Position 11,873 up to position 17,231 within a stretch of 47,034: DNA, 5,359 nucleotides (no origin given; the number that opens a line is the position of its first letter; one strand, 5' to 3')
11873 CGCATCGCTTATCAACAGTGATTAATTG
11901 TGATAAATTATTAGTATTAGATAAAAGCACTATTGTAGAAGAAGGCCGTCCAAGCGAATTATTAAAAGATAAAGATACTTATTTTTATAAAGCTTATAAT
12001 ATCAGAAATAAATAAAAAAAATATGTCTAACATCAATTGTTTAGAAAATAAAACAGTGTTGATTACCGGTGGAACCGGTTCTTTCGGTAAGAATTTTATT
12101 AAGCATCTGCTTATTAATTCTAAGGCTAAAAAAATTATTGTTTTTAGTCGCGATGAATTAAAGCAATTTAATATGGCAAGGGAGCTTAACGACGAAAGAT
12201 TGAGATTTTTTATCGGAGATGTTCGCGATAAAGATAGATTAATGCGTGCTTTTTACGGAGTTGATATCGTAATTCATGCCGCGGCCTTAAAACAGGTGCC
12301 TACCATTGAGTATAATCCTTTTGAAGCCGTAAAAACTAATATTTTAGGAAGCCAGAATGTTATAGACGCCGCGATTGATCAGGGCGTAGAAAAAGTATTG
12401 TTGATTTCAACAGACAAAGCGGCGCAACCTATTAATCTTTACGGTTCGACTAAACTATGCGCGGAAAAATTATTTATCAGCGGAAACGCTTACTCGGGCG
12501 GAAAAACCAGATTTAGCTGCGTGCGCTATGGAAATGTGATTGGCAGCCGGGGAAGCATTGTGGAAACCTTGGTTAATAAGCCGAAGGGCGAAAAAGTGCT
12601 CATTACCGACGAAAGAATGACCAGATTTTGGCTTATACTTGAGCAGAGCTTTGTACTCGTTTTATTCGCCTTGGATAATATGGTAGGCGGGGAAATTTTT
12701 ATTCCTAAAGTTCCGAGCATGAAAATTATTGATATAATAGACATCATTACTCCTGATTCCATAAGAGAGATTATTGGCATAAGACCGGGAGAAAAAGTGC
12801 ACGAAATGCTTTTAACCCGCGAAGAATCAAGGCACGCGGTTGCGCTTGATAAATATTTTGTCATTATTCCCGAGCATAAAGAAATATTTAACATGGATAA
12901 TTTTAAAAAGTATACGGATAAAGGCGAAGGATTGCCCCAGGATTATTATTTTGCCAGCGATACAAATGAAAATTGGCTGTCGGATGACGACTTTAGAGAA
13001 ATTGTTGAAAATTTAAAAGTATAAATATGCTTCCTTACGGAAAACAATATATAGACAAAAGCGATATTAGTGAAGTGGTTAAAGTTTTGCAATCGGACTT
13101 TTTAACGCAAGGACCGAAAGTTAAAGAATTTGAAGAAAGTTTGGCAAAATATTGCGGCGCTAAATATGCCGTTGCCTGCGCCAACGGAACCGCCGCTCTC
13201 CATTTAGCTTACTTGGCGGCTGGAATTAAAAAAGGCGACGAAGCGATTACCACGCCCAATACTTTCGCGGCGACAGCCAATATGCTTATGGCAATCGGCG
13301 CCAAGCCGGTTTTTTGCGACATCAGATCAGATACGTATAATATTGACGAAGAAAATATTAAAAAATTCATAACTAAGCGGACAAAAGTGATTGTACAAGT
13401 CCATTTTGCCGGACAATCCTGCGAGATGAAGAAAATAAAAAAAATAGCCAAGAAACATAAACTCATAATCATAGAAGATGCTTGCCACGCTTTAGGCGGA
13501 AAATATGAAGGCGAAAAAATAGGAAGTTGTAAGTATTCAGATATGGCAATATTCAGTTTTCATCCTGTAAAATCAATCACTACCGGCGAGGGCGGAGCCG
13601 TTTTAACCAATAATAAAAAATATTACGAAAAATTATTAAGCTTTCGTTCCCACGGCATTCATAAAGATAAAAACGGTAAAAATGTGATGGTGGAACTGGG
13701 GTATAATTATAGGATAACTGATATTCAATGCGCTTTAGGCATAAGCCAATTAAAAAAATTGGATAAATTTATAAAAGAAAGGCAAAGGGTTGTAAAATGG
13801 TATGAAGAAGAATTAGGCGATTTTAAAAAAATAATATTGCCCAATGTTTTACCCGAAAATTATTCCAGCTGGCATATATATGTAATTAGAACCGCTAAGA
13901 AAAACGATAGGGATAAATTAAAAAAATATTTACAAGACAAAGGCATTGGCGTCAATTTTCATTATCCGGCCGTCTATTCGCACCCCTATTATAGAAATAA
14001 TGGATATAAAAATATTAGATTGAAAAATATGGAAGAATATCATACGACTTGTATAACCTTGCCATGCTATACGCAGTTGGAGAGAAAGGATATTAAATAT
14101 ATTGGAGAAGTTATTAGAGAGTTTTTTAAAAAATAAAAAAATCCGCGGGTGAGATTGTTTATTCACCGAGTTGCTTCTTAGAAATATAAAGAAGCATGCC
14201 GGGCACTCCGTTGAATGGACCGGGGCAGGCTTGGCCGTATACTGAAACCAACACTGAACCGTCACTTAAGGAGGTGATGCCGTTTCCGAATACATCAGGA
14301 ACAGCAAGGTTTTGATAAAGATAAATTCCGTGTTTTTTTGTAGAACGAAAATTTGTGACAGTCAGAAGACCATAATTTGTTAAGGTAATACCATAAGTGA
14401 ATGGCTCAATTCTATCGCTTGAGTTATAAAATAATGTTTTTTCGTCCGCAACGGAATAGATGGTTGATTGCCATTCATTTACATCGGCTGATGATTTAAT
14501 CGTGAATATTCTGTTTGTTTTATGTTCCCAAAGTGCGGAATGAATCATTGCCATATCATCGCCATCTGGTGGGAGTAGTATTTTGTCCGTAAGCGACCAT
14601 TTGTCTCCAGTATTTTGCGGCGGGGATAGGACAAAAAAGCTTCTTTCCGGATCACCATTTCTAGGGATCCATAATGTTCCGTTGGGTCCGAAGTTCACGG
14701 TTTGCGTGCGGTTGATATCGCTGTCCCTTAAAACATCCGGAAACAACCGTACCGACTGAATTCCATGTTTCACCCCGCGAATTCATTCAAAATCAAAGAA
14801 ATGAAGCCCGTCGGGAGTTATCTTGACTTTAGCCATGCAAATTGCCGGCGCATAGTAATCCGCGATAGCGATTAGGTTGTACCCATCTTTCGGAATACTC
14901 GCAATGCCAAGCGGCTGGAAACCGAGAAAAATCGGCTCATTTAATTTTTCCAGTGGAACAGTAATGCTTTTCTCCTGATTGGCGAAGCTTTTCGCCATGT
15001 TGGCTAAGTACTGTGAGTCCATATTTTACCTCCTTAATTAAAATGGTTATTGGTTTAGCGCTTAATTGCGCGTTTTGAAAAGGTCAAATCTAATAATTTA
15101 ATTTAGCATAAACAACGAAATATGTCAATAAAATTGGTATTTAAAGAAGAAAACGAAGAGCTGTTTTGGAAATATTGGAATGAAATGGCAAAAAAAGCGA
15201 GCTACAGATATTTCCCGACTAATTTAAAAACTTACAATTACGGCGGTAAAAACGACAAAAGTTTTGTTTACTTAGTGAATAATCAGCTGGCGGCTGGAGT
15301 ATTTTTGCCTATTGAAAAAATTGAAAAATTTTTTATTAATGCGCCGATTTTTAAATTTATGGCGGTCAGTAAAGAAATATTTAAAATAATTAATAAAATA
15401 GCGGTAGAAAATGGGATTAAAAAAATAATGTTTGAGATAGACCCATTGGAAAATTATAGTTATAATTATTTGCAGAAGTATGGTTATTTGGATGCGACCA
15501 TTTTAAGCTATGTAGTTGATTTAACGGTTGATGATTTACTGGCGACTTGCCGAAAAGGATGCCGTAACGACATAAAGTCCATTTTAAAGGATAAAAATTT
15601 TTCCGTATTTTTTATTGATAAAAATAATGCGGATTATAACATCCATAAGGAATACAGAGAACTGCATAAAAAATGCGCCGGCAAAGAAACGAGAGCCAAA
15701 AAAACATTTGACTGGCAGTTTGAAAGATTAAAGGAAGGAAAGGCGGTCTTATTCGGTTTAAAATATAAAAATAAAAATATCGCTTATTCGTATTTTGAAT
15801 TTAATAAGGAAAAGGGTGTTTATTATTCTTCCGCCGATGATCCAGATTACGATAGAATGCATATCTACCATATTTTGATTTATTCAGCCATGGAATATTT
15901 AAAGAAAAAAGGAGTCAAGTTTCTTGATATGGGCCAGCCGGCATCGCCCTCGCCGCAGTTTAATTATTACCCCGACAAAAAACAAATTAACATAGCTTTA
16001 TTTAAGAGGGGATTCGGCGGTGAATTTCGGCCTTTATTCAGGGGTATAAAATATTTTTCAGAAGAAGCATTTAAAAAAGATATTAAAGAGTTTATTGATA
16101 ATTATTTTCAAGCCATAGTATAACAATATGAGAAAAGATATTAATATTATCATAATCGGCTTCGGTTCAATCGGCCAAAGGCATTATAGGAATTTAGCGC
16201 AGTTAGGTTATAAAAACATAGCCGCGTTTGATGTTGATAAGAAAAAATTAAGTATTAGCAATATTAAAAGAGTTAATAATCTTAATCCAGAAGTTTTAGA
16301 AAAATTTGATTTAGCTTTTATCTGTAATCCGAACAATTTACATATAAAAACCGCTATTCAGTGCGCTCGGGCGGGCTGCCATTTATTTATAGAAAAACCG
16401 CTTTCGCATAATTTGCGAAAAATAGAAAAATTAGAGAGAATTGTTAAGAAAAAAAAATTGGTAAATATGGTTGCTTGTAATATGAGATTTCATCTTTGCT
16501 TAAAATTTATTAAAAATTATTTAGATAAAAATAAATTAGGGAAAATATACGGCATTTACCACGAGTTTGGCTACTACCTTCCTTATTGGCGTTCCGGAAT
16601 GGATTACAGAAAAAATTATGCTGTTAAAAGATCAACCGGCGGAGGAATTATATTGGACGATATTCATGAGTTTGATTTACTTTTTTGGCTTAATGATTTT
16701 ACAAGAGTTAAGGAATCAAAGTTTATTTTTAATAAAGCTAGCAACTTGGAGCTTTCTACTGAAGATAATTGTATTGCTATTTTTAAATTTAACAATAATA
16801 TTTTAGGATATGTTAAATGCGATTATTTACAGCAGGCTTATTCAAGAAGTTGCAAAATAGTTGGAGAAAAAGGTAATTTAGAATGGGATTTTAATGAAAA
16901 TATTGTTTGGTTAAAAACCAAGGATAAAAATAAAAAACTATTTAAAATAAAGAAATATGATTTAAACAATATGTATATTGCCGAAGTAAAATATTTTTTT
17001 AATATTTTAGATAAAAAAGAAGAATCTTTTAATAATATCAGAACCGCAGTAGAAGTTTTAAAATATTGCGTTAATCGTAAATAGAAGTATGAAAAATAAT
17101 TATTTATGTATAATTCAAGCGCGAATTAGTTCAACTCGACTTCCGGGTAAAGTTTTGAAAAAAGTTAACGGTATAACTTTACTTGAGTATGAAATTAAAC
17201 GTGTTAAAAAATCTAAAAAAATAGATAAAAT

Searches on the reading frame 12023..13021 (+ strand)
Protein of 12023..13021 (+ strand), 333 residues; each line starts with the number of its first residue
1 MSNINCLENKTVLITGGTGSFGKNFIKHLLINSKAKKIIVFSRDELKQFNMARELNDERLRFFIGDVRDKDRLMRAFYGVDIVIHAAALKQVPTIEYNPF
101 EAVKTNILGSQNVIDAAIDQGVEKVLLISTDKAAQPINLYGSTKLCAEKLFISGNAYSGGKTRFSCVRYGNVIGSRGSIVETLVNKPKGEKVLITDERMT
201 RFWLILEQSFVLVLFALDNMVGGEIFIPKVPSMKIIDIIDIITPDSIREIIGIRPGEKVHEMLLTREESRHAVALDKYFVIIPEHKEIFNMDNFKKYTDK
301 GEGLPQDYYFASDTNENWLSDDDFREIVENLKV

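Call 10: search_protein_families(library=pfam, proteins=[window:12023-13021:+], max_evalue=0.001)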
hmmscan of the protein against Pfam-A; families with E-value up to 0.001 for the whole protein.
window:12023-13021:+ (333 aa): 11 families
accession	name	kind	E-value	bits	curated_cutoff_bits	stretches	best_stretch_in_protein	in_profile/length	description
PF02719.21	Polysacc_synt_2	-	3.8e-93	312.3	20.2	1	12-281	1-291/293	Polysaccharide biosynthesis protein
PF01370.27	Epimerase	-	1.6e-22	80.6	20.9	1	12-219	1-227/240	NAD dependent epimerase/dehydratase family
PF01073.25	3Beta_HSD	-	1.9e-18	66.9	22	1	13-136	1-122/280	3-beta hydroxysteroid dehydrogenase/isomerase family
PF16363.11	GDP_Man_Dehyd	-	1.6e-14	54.6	27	1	13-132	1-131/332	GDP-mannose 4,6 dehydratase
PF04321.23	RmlD_sub_bind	-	2.8e-10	40.2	27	1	11-190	2-170/287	RmlD substrate binding domain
PF13460.12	NAD_binding_10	-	3.2e-10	40.6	27.2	1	16-135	1-103/184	NAD(P)H-binding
PF07993.18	NAD_binding_4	-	1.8e-09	37.6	20.1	1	14-133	1-139/258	Male sterility protein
PF05368.20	NmrA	-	9e-09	35.8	27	1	9-126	2-103/298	NmrA-like family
PF08659.16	KR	-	1e-06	29.3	22.6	1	11-97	2-99/180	KR domain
PF01488.26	Shikimate_DH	-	4.3e-05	24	24.3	1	4-118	7-113/138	Shikimate / quinate 5-dehydrogenase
PF00106.31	adh_short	-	4.7e-05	23.4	26.6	1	10-120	1-122/195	short chain dehydrogenase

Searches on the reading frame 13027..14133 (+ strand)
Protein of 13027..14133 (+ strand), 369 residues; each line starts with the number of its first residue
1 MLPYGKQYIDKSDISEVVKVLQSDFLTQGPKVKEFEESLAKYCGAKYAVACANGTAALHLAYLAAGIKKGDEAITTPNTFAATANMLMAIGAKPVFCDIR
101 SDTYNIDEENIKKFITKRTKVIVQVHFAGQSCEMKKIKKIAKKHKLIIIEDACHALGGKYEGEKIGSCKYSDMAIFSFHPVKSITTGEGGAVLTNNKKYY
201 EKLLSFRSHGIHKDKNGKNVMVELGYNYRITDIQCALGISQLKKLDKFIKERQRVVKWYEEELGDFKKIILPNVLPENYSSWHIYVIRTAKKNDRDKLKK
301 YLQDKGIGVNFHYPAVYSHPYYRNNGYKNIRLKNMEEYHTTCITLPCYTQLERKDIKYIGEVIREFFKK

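Call 10: search_protein_families(library=pfam, proteins=[window:13027-14133:+], max_evalue=0.001)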
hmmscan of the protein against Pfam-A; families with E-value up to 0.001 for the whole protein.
window:13027-14133:+ (369 aa): 6 families
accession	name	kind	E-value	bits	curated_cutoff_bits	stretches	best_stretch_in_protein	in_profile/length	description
PF01041.23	DegT_DnrJ_EryC1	-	9.8e-126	420.2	19.8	1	8-363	2-359/360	DegT/DnrJ/EryC1/StrS aminotransferase family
PF01053.26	Cys_Met_Meta_PP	-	1.9e-09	37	27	1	28-154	50-176/381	Cys/Met metabolism PLP-dependent enzyme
PF00155.27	Aminotran_1_2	-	5.2e-09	36.2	19.7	1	29-157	40-191/361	Aminotransferase class I and II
PF01212.27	Beta_elim_lyase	-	2.3e-08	34.1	27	1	28-262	30-229/288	Beta-eliminating lyase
PF00266.25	Aminotran_5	-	1.6e-05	24.5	21.5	1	32-203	45-221/371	Aminotransferase class-V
PF01276.26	OKR_DC_1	-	8.9e-05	21.8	27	1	11-115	48-160/417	Orn/Lys/Arg decarboxylase, major domain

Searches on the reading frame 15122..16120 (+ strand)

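Call 10: search_protein_families(library=pfam, proteins=[window:15122-16120:+], max_evalue=0.001)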
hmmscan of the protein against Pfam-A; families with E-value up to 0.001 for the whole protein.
window:15122-16120:+ (333 aa): 1 family
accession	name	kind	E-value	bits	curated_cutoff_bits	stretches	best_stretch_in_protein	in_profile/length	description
PF13480.13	Acetyltransf_6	-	4e-07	30.7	22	1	143-274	3-138/143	Acetyltransferase (GNAT) domain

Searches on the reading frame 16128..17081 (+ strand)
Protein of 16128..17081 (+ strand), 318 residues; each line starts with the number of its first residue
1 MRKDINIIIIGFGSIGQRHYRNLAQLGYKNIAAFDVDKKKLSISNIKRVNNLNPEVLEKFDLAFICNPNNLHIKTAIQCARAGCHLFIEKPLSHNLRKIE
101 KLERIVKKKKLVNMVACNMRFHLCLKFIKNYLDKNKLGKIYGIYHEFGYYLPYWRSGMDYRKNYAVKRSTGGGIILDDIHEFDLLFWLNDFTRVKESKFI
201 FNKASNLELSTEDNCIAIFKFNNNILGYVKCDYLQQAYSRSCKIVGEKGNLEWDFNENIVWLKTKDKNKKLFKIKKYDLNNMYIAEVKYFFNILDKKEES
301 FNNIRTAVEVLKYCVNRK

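Call 10: search_protein_families(library=pfam, proteins=[window:16128-17081:+], max_evalue=0.001)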
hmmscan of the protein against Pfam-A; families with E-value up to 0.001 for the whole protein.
window:16128-17081:+ (318 aa): 5 families
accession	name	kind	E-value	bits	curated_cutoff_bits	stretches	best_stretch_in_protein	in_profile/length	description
PF01408.29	GFO_IDH_MocA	-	2.6e-16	60.8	24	1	5-115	1-118/120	Oxidoreductase family, NAD-binding Rossmann fold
PF22725.1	GFO_IDH_MocA_C3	-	3.5e-13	50.1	27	1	128-252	4-124/124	GFO/IDH/MocA C-terminal domain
PF02894.22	GFO_IDH_MocA_C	-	1.2e-10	42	22.9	1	130-261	2-129/218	Oxidoreductase family, C-terminal alpha/beta domain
PF02629.25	CoA_binding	-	0.00046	21.3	22.3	1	3-86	2-90/97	CoA binding domain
PF00899.27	ThiF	-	0.00052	19.7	28.1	1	4-48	20-62/238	ThiF family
